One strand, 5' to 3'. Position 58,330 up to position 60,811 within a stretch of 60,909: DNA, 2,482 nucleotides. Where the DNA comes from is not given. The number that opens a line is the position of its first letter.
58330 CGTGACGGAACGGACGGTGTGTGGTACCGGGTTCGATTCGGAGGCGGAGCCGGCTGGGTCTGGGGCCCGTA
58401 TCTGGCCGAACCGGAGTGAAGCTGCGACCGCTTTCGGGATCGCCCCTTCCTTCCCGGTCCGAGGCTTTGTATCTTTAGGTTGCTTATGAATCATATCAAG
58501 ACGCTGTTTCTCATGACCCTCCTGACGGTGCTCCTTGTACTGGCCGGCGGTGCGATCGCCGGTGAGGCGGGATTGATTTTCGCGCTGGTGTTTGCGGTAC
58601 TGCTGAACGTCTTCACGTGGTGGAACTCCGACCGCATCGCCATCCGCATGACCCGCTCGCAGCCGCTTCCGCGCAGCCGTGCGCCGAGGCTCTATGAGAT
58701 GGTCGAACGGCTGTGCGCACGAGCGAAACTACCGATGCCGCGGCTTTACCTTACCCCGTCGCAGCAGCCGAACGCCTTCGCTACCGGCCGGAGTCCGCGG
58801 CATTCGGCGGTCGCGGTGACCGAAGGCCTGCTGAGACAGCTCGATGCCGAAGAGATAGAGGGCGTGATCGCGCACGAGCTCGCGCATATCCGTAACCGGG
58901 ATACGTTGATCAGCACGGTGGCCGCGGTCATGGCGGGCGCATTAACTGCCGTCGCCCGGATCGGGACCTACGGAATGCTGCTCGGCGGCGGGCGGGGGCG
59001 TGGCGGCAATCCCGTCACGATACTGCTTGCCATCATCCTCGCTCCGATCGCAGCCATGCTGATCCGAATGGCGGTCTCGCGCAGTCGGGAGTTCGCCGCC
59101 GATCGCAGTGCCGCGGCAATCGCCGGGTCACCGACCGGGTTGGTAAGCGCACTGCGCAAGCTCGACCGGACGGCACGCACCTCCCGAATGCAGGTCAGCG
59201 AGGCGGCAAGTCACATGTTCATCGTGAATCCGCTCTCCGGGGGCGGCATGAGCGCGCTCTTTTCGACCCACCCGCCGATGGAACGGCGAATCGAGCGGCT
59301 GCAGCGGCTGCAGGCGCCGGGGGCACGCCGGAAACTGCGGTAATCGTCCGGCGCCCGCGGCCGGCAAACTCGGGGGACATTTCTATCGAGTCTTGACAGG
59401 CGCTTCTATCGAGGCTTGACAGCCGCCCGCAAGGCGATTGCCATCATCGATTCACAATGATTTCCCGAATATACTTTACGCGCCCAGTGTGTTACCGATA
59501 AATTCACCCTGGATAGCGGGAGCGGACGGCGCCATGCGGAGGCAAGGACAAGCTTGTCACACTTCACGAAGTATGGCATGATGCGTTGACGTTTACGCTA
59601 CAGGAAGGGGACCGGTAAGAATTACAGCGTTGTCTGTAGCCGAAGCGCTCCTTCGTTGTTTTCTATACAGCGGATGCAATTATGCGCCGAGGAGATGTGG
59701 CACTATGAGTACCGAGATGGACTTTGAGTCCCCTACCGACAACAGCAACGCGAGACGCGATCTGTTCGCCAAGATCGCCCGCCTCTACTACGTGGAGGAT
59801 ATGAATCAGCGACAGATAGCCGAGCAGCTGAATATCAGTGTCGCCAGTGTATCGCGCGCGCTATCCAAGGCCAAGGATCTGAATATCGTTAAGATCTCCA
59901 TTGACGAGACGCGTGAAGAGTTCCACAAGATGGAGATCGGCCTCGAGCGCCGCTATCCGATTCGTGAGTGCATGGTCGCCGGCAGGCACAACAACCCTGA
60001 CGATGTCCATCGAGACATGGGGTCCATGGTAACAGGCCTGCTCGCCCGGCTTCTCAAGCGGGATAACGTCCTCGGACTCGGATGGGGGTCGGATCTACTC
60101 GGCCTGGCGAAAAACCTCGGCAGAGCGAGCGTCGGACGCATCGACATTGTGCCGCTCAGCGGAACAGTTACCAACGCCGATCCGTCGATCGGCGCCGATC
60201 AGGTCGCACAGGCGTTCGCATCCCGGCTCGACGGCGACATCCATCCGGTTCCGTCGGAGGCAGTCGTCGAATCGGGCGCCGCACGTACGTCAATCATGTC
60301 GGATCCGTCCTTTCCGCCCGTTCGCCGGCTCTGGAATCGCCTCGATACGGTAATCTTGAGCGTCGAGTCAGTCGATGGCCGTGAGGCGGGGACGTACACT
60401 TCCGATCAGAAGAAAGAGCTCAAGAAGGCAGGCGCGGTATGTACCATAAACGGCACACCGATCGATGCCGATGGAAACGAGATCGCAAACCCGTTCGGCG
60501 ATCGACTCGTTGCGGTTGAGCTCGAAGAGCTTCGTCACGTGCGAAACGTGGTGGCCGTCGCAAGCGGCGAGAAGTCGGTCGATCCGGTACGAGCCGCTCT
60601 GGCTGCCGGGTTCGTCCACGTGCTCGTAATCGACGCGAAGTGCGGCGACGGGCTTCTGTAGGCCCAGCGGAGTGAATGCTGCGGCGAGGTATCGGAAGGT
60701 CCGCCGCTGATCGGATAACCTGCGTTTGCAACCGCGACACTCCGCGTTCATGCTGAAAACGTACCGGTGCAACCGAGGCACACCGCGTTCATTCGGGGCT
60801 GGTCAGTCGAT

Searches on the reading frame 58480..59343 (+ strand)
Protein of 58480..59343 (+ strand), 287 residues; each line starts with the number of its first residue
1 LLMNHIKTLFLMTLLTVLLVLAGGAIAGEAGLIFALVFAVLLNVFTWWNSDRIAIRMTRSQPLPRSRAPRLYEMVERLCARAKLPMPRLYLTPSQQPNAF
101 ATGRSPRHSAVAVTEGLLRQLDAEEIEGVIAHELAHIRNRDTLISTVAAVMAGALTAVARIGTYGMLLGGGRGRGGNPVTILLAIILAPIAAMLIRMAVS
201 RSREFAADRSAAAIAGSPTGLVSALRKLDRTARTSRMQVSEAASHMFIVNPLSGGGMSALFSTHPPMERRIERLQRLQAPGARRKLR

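Call 22: search_protein_families(library=pfam, proteins=[window:58480-59343:+], max_evalue=0.00001)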
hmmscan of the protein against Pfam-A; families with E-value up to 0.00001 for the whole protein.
window:58480-59343:+ (287 aa): 1 family
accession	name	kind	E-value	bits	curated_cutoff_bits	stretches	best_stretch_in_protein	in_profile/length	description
PF01435.24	Peptidase_M48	-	1.3e-34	120.2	20.3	1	67-276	3-184/186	Peptidase family M48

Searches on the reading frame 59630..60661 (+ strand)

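Call 22: search_protein_families(library=pfam, proteins=[window:59630-60661:+], max_evalue=0.00001)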
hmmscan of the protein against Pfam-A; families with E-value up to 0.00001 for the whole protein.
window:59630-60661:+ (343 aa): 2 families
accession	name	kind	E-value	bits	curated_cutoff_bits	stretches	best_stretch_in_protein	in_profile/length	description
PF04198.19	Sugar-bind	-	9.2e-40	136.9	27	1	99-341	7-254/257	Putative sugar-binding domain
PF08281.18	Sigma70_r4_2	-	8.3e-07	29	25.7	1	52-82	21-51/54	Sigma-70, region 4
